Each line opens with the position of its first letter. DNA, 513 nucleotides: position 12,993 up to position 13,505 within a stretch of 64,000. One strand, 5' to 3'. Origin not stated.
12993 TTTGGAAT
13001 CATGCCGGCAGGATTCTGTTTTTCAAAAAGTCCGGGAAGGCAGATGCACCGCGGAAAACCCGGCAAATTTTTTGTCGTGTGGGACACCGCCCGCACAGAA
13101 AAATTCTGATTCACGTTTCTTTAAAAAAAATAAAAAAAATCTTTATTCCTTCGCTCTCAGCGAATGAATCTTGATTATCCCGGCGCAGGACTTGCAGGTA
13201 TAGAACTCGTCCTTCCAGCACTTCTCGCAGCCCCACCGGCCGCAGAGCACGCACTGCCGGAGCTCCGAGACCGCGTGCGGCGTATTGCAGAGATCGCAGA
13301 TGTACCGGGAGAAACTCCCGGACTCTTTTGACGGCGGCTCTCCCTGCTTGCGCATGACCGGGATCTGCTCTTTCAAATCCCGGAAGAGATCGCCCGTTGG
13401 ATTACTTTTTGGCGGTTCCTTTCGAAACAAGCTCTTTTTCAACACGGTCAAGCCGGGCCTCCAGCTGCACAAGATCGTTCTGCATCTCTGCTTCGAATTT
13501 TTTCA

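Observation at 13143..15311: Tightly chained six-gene operon of coiled-coil, single-pass membrane and zinc-ribbon proteins with no recognisable enzyme (top candidate for an undescribed system)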

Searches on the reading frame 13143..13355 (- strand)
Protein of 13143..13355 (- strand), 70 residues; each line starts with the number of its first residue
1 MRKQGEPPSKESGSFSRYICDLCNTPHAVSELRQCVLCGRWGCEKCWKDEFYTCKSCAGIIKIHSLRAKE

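Call 3: search_protein_families(library=pfam, proteins=[window:13143-13355:-], max_evalue=1)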
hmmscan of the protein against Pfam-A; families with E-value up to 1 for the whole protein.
window:13143-13355:- (70 aa): 5 families
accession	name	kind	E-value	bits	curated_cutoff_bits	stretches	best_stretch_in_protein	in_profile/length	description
PF14445.12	Prok-RING_2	-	2.9e-34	117.5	22.4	1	14-66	4-56/56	Prokaryotic RING finger family 2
PF23733.2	GRXCR1-2_C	-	0.1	13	26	1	43-64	1-22/47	GRXCR1/2, C-terminal domain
PF01363.27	FYVE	-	0.17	12.4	27.8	1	19-52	10-44/67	FYVE zinc finger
PF13842.12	zf-Tnp_2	-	0.4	11.7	24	1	12-47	33-55/60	DDE_Tnp_1-like zinc finger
PF13696.11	zf-CCHC_2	-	0.91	9.8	27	0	17-26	3-12/21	Zinc knuckle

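Call 4: search_protein_families(library=ncbifam, proteins=[window:13143-13355:-], max_evalue=1)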
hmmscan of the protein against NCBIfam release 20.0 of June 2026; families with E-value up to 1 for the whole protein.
window:13143-13355:- (70 aa): 0 families

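Call 8: find_homologous_proteins(query=window:13143-13355:-, max_evalue=0.001)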
Query window:13143-13355:- (70 aa): 102 proteins with E <= 0.001 among 102 candidates.
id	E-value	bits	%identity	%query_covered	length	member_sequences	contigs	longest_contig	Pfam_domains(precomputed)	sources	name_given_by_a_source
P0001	6.8e-43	161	100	100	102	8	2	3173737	PF14445.13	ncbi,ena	-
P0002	9.9e-38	145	86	100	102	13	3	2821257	PF14445.13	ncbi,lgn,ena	-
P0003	2.8e-36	140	83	100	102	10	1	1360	PF14445.13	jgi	jgi:hypothetical protein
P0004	4.5e-35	136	81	100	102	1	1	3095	PF14445.13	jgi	jgi:hypothetical protein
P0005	1.2e-34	135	79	96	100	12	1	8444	PF14445.13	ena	-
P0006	2.6e-34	134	75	99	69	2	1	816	PF14445.13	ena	-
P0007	2.9e-34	134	76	97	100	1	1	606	PF14445.13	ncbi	-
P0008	4.8e-34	133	74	100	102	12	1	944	PF14445.13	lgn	-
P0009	5.0e-34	133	78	96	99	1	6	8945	PF14445.13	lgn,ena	-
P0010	5.0e-34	133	78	96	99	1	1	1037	PF14445.13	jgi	-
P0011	5.4e-34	133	78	96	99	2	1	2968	PF14445.13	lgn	-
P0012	6.5e-34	133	77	99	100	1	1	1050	PF14445.13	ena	-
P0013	8.6e-34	132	77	99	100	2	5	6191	PF14445.13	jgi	jgi:hypothetical protein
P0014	8.6e-34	132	77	99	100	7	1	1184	PF14445.13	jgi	jgi:hypothetical protein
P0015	8.6e-34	132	77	99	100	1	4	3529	PF14445.13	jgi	jgi:hypothetical protein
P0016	8.6e-34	132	77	99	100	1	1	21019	PF14445.13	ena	-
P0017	1.2e-33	132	78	96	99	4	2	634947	PF14445.13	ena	-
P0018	3.1e-33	131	79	96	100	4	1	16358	PF14445.13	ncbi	ncbi:MAG: hypothetical protein ABFC78_00085 [Methanoregula sp.]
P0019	3.4e-33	130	74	100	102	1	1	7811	PF14445.13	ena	-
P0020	3.6e-33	130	73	100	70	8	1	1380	PF14445.13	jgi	-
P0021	3.8e-33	130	76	100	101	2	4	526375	PF14445.13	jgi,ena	jgi:hypothetical protein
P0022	4.0e-33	130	76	100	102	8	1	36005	PF14445.13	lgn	-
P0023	5.1e-33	130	78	96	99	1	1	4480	PF14445.13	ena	-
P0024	6.7e-33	129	76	96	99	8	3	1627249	PF14445.13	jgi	jgi:hypothetical protein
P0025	8.1e-33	129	74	97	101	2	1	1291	PF14445.13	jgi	-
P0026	1.1e-32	129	75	99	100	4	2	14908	PF14445.13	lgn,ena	-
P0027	1.1e-32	129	75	99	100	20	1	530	PF14445.13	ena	-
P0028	1.4e-32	129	74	100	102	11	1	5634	PF14445.13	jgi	jgi:hypothetical protein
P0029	1.4e-32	129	75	97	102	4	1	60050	PF14445.13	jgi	jgi:hypothetical protein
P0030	1.5e-32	128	74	100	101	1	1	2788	PF14445.13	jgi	jgi:hypothetical protein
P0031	1.6e-32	128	76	100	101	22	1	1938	PF14445.13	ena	-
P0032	1.7e-32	128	76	100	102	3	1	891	PF14445.13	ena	-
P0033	1.7e-32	128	74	100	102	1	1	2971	PF14445.13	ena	-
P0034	2.1e-32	128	78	96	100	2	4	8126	PF14445.13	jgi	jgi:hypothetical protein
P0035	2.3e-32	128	70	100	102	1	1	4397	PF14445.13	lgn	-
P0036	2.8e-32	128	74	100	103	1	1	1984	PF14445.13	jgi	jgi:hypothetical protein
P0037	3.0e-32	127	75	99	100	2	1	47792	PF14445.13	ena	-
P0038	3.7e-32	127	74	99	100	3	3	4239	PF14445.13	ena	-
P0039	3.9e-32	127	74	100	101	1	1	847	PF14445.13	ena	-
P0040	4.7e-32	127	71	100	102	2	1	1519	PF14445.13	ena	-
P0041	5.2e-32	127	75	97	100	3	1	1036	PF14445.13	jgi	jgi:hypothetical protein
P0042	5.7e-32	127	76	96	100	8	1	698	PF14445.13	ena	-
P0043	6.3e-32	126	74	100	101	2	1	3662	PF14445.13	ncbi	-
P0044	6.3e-32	126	74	100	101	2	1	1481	PF14445.13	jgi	-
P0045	7.0e-32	126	76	100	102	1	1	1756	PF14445.13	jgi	-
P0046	8.0e-32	126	73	100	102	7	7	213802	PF14445.13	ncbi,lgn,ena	-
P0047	8.6e-32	126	73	100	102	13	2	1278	PF14445.13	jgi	-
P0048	9.1e-32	126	73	100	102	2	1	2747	PF14445.13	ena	-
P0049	1.0e-31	126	77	94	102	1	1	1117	PF14445.13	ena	-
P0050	1.2e-31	125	70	100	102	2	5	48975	PF14445.13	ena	-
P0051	1.3e-31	125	71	100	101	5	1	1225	PF14445.13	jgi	jgi:hypothetical protein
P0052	1.4e-31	125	76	100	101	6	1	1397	PF14445.13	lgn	-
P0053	1.4e-31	125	71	100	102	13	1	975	PF14445.13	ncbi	-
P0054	1.5e-31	125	73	100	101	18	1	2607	PF14445.13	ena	-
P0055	1.6e-31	125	73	100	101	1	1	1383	PF14445.13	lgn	-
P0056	3.0e-31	124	78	93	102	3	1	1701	PF14445.13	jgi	jgi:hypothetical protein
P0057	3.8e-31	124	71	100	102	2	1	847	PF14445.13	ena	-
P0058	3.9e-31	124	71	100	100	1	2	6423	PF14445.13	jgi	jgi:hypothetical protein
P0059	4.3e-31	124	74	99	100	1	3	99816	PF14445.13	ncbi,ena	-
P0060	4.6e-31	124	73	100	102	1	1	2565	PF14445.13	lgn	-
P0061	5.7e-31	123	73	100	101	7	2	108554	PF14445.13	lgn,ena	-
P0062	6.6e-31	123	70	100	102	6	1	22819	PF14445.13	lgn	-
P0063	6.9e-31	123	72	97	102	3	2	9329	PF14445.13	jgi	-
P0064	9.7e-31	123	72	97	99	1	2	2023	PF14445.13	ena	-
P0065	1.3e-30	122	70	100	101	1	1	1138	PF14445.13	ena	-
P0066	1.3e-30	122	71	97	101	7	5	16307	PF14445.13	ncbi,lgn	-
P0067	1.6e-30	122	71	100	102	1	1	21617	PF14445.13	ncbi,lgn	-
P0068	1.7e-30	122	69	100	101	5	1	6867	PF14445.13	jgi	-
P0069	1.9e-30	122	71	100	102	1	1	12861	PF14445.13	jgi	jgi:hypothetical protein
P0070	2.0e-30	122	71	97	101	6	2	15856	PF14445.13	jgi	-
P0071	2.1e-30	122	71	99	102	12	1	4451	PF14445.13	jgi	jgi:hypothetical protein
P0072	2.5e-30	121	71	100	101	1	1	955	PF14445.13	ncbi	-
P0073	3.2e-30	121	71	100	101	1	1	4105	PF14445.13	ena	-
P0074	5.0e-30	120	72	97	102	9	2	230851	PF14445.13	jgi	jgi:hypothetical protein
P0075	5.0e-30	120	70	100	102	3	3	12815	PF14445.13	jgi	jgi:hypothetical protein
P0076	5.8e-30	120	77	94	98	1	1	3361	PF14445.13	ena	-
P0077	6.0e-30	120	70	100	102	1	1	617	PF14445.13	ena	-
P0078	6.3e-30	120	69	97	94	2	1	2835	PF14445.13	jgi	jgi:hypothetical protein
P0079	7.5e-30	120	67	100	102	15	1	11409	PF14445.13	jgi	-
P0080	7.8e-30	120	70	100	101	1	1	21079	PF14445.13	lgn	-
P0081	9.7e-30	119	71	100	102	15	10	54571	PF14445.13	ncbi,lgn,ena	-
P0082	1.3e-29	119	67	100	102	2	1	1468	PF14445.13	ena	-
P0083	1.3e-29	119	69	97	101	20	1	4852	PF14445.13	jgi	jgi:hypothetical protein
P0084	1.6e-29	119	70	100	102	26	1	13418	PF14445.13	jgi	-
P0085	1.8e-29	119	69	100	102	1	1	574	PF14445.13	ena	-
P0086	1.8e-29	119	71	100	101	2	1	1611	PF14445.13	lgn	-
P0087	4.6e-29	117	67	100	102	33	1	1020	PF14445.13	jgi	-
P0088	4.6e-29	117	67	100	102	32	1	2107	PF14445.13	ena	-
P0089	5.0e-29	117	76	94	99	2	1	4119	PF14445.13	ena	-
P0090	5.9e-29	117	69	100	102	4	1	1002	PF14445.13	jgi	jgi:hypothetical protein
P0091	1.3e-28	116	66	100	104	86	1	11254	PF14445.13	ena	-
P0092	1.4e-28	116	72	96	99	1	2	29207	PF14445.13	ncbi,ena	-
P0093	1.5e-28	116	70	96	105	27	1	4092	PF14445.13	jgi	jgi:hypothetical protein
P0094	1.5e-28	116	67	100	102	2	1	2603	PF14445.13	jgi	-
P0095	3.7e-28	114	67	100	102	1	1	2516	PF14445.13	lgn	-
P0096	4.4e-28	114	69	100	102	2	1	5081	PF14445.13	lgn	-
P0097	6.2e-28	114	66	100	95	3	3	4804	PF14445.13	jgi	jgi:hypothetical protein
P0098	1.2e-27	113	62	99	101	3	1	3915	PF14445.13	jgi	-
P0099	2.1e-27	112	67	94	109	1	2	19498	PF14445.13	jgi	jgi:hypothetical protein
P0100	1.2e-22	97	61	91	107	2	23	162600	PF14445.13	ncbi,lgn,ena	-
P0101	4.5e-22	95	57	100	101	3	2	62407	PF14445.13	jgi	jgi:hypothetical protein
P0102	6.5e-22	95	62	97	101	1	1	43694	PF14445.13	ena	-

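Call 12: find_encoding_contigs(protein=P0001, flank=10000, max_places=3)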
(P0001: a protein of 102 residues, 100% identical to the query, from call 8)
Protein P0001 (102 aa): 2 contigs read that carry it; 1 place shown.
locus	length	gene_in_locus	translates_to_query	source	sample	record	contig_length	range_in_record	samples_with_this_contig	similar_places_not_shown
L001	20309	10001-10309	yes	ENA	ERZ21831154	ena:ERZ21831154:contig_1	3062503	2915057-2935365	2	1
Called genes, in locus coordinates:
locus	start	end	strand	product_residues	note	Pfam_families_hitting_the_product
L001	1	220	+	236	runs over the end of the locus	PF04254:DUF432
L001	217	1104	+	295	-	PF00924:MS_channel_2nd, PF21082:MS_channel_3rd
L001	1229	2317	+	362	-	-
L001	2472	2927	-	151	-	-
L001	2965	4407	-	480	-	PF00324:AA_permease, PF13520:AA_permease_2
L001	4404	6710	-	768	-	PF03709:OKR_DC_1_N, PF01276:OKR_DC_1, PF03711:OKR_DC_1_C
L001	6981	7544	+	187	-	PF03729:DUF308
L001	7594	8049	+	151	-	PF03168:LEA_2 (weak)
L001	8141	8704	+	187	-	PF02359:CDC48_N, PF01568:Molydop_binding (faint), PF04023:FeoA (faint)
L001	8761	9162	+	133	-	-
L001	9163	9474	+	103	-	-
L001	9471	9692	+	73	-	-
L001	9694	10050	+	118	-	-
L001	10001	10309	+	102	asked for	PF14445:Prok-RING_2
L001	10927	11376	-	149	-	PF00543:P-II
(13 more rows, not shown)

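Call 14: find_related_loci(query=A2, collection=genome_contigs, flank=6000)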
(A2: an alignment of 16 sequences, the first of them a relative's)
Query A2 (102 aa) in genome_contigs; peptide patterns used: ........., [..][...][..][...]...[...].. (x = any residue, [..] = any of these).
145 stretches matched a pattern; 82 encode a relative of the query (tblastn E <= 1e-3); the best 80 are kept; 80 distinct loci.
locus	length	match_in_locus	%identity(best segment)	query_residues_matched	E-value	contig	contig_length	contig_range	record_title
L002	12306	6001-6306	83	1-102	4e-57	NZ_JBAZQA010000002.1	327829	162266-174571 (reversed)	MAG: Methanoregula sp. isolate SO_2017_SWC_42 scaffold_33_c1_LP-4_2017, whole genome shotgun sequence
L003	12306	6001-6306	72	1-102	7e-49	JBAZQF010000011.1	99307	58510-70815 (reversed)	MAG: Methanoregula sp. isolate SO_2017_SWC_47 scaffold_249_c1_LP-4_2017, whole genome shotgun sequence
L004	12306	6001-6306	71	1-102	8e-48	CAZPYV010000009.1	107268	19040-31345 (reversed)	MAG TPA_asm: uncultured Methanoregula sp. isolate SRP302447_co1_110 genome assembly, contig: NODE_651_length_107268_cov_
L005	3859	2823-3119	68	1-99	1e-46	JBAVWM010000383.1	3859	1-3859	MAG: Methanoregula sp. isolate MFD03653_ilm_asm_bin1 k127_58064, whole genome shotgun sequence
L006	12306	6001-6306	69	1-102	2e-46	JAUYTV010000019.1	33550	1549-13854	MAG: Methanoregula sp. isolate C8_metabat.bin.12 C8_k141_96979, whole genome shotgun sequence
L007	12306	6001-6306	68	1-102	1e-45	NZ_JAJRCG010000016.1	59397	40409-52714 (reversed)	MAG: Methanoregula sp. isolate OWC_0058 OWC_0058_scaffold00166, whole genome shotgun sequence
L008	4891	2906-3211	68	1-102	4e-46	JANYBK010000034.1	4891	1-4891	MAG: Methanomicrobiales archaeon isolate GL140_5_metabat_83 GL140_5_k141_2390499, whole genome shotgun sequence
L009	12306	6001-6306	68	1-102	4e-45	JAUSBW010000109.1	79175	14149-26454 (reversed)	MAG: Methanoregula sp. isolate E9_concoct.bin.36 E9_k141_3635, whole genome shotgun sequence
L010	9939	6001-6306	66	1-102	5e-45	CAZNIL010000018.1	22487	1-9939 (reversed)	MAG TPA_asm: uncultured Methanoregula sp. isolate SRP178699_co1_429 genome assembly, contig: NODE_2707_length_22487_cov_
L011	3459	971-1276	68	1-102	3e-44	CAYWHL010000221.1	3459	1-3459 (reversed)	MAG TPA_asm: uncultured Methanoregula sp. isolate SRP178699_co1_135 genome assembly, contig: NODE_43062_length_3459_cov_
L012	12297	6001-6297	64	1-99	1e-43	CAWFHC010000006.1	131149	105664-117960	MAG: uncultured Methanoregulaceae archaeon isolate MFD02809.bin.2.177 genome assembly, contig: contig_120037, whole geno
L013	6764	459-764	64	1-102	2e-43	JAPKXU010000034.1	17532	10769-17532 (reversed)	MAG: Methanoregula sp. isolate LacPavin_0920_WC90_MAG_52_12 LacPavin_0920_WC90_scaffold_712128, whole genome shotgun seq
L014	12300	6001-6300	65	1-100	2e-43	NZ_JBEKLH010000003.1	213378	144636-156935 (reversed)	MAG: Methanoregula sp. isolate SPRUCE 366 SPRUCE_366_3, whole genome shotgun sequence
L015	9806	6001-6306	67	1-102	1e-43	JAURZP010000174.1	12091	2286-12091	MAG: Methanoregula sp. isolate E6_concoct.bin.196 E6_k141_371965, whole genome shotgun sequence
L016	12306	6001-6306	66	1-102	1e-43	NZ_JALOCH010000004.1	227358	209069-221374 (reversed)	MAG: Methanoregula sp. isolate SO_2017_LW4 bin 75 scaffold_160_c1_LW137-91_2017, whole genome shotgun sequence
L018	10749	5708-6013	64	1-102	1e-43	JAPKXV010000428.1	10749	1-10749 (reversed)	MAG: Methanoregula sp. isolate LacPavin_0419_WC90_MAG_52_8 LacPavin_0419_WC90_scaffold_1102649, whole genome shotgun seq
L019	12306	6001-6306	67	1-102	1e-43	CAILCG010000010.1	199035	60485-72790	MAG: uncultured Methanomicrobiales archaeon isolate AM-lipid-01-D7_bin-1774 genome assembly, contig: bin-1774:10/28, who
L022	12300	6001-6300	67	1-101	5e-43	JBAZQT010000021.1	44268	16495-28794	MAG: Methanoregula sp. isolate SO_2017_SWC_6 scaffold_766_c1_LP-4_2017, whole genome shotgun sequence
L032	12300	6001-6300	62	1-100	1e-42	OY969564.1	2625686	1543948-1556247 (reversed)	MAG: uncultured Methanoregulaceae archaeon isolate MFD02138.bin.c.1 genome assembly, chromosome: 1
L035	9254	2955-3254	63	1-100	2e-42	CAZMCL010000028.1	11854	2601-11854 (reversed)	MAG TPA_asm: uncultured Methanoregula sp. isolate SRP178699_co3_38 genome assembly, contig: NODE_3326_length_11854_cov_3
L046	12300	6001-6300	60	1-100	6e-41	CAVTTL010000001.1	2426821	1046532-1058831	MAG: uncultured Methanoregulaceae archaeon isolate MFD09567.bin.1.8 genome assembly, contig: contig_27168, whole genome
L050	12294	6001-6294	64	1-99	2e-40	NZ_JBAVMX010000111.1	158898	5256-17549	MAG: Methanoregula sp. isolate MFD01857_ilm_asm_bin9 k127_174918, whole genome shotgun sequence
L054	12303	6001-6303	61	1-102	5e-39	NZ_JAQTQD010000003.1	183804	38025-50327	MAG: Methanoregula sp. isolate STB_131 NODE_172_length_183804_cov_5.502229_Sandtown_B, whole genome shotgun sequence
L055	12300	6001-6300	61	1-101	1e-38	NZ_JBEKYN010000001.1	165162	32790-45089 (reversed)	MAG: Methanoregula sp. isolate SPRUCE 676 SPRUCE_676_1, whole genome shotgun sequence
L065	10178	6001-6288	45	4-99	5e-31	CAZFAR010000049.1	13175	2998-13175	MAG TPA_asm: uncultured Thermococci archaeon isolate binchicken_co383_170 genome assembly, contig: NODE_1515_length_1317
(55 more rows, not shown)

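Call 39: search_solved_structures(query=A7, max_evalue=10, show_alignments=2)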
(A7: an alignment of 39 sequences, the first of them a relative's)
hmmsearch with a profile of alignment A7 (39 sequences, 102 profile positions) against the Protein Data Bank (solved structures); distinct sequences matched with E-value up to 10: 19.
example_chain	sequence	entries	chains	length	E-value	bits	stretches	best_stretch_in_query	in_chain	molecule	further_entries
8byq_W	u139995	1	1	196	0.006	20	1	22-81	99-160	General transcription factor IIE subunit 1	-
5gpy_A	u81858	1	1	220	0.0079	19.6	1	22-81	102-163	General transcription factor IIE subunit 1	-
8ugc_A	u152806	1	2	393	0.011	19.1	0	10-41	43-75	FD15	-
7nvx_W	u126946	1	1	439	0.032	17.7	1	22-81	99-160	General transcription factor IIE subunit 1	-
29tk_W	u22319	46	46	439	0.032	17.7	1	22-81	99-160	General transcription factor IIE subunit 1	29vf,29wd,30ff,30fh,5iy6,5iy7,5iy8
2zet_C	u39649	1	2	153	0.087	16.3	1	17-94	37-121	Melanophilin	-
2ffw_A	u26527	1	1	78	0.13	15.7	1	44-83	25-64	Midline-1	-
4ons_A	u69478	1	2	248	0.27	14.7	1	6-55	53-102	Catenin alpha-2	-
4p9t_A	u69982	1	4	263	0.33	14.4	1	6-55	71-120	Catenin alpha-2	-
7ju4_0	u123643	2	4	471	0.36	14.3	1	10-84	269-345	Dynein regulatory complex subunit 4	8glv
6o7g_B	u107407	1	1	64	0.99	12.9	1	48-82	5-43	Histone-lysine N-methyltransferase 2D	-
1gnf_A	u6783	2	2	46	1.1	12.8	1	62-91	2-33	TRANSCRIPTION FACTOR GATA-1 | Erythroid transcription factor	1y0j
3i00_A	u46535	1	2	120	1.3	12.5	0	12-64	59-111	Huntingtin-interacting protein 1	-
2qa7_A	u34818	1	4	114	1.5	12.3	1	12-64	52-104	Huntingtin-interacting protein 1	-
8u2y_B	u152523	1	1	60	1.8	12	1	50-82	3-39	Histone-lysine N-methyltransferase 2D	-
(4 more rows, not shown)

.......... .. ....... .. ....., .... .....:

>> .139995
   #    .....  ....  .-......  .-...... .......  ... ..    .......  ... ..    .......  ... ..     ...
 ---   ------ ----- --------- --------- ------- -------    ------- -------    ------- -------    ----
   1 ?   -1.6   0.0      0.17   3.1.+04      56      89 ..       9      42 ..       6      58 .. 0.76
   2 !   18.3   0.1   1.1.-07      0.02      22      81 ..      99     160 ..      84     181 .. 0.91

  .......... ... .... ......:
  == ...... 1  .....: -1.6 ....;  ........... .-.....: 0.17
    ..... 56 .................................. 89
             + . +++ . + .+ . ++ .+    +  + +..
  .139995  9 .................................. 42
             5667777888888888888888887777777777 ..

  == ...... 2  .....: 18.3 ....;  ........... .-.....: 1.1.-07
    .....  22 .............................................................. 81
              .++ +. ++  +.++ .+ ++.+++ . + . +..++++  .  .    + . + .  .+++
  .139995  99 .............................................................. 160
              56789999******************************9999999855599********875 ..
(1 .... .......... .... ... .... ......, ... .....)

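Call 46: predict_structure(alignment_id=A7)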
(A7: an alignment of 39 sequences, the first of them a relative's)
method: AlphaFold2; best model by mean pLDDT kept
length: 102 residues; sequences in the alignment: 39
mean_pLDDT: 83.4   pTM: 0.69
mean pLDDT of the five models: 83.4, 83.1, 82.7, 82.7, 82.5
residues with pLDDT >= 90: 64; 70-90: 17; 50-70: 3; < 50: 18
segments of 3 or more residues with pLDDT < 50: 1-18
pLDDT, mean of each block of 10 residues (from residue 1): 42 46 82 94 95 98 97 98 94 89 73
secondary structure, 60 per line:
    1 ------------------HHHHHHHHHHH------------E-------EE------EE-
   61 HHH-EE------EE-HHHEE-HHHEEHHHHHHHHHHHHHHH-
elements in order: H19-29 H87-101

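Call 52: fold_search(model_id=the predicted structure, library=pdb)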
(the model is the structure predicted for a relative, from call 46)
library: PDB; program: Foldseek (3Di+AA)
matches with E <= 10: 182; with E <= 0.001: 0
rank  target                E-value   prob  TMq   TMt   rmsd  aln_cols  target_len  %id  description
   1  1dvp                  2.7e-01  0.30  0.36  0.18  12.1       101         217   17  CRYSTAL STRUCTURE OF THE VHS AND FYVE TANDEM DOMAINS OF HRS, A PROTEIN INVOLVED IN MEMBRANE TRAFFICKING AND SIGNAL TRANS (released 2000-03-06)
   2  2zet_C                3.9e-01  0.60  0.35  0.26   4.1        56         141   27  Crystal structure of the small GTPase Rab27B complexed with the Slp homology domain of Slac2-a/melanophilin (released 2008-09-30)
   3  4avx                  3.9e-01  0.30  0.39  0.19  13.1        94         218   17  Hepatocyte Growth Factor-Regulated Tyrosine Kinase Substrate (Hgs-Hrs) bound to an IP2 compound at 1.68 A Resolution (released 2012-06-13)
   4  9m0u_B                4.1e-01  0.18  0.23  0.44   8.0        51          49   29  Structural insights into the tumor suppressor ZMYND11 reveal diverse recognition mechanisms (released 2026-01-14)
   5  2yw8                  5.1e-01  0.47  0.34  0.54   6.5        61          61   20  Crystal structure of human RUN and FYVE domain-containing protein (released 2008-04-22)
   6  3t7l                  6.3e-01  0.47  0.38  0.50   6.2        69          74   17  Crystal structure of the FYVE domain of endofin (ZFYVE16) at 1.1A resolution (released 2011-08-31)
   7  3kqi_A                7.3e-01  0.20  0.29  0.38   4.6        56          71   23  crystal structure of PHF2 PHD domain complexed with H3K4Me3 peptide (released 2010-02-02)
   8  9y6s_4L               7.3e-01  0.04  0.19  0.16  19.7       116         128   11  96-nm repeat of the Leishmania tarentolae doublet microtubule (released 2025-12-17)
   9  5xmy_C                7.8e-01  0.25  0.31  0.46   4.4        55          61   24  Crystal structure of TAF3 PHD finger bound to H3K4me3Q5ser (released 2018-11-28)
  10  6wxk_E                8.4e-01  0.28  0.30  0.55   3.4        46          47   30  PHF23 PHD Domain Apo (released 2020-07-15)
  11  3zyq                  8.4e-01  0.15  0.35  0.17  14.2       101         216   19  Crystal structure of the tandem VHS and FYVE domains of Hepatocyte growth factor-regulated tyrosine kinase substrate (HG (released 2011-09-07)
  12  5tte_B                9.0e-01  0.14  0.30  0.08   9.4        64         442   22  Crystal Structure of an RBR E3 ubiquitin ligase in complex with an E2-Ub thioester intermediate mimic (released 2017-08-23)
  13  1wff_MODEL_1_A        9.0e-01  0.12  0.24  0.28  20.7        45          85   22  Solution structure of the zf-AN1 domain from mouse RIKEN cDNA 2810002D23 protein (released 2004-11-26)
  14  1y02                  9.7e-01  0.75  0.38  0.42   1.3        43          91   21  Crystal Structure of a FYVE-type domain from caspase regulator CARP2 (released 2004-12-28)
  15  1wim_MODEL_1_A        9.7e-01  0.33  0.27  0.29   2.7        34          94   26  Solution Structure of the RING finger Domain of the human UbcM4-interacting Protein 4 (released 2004-11-28)
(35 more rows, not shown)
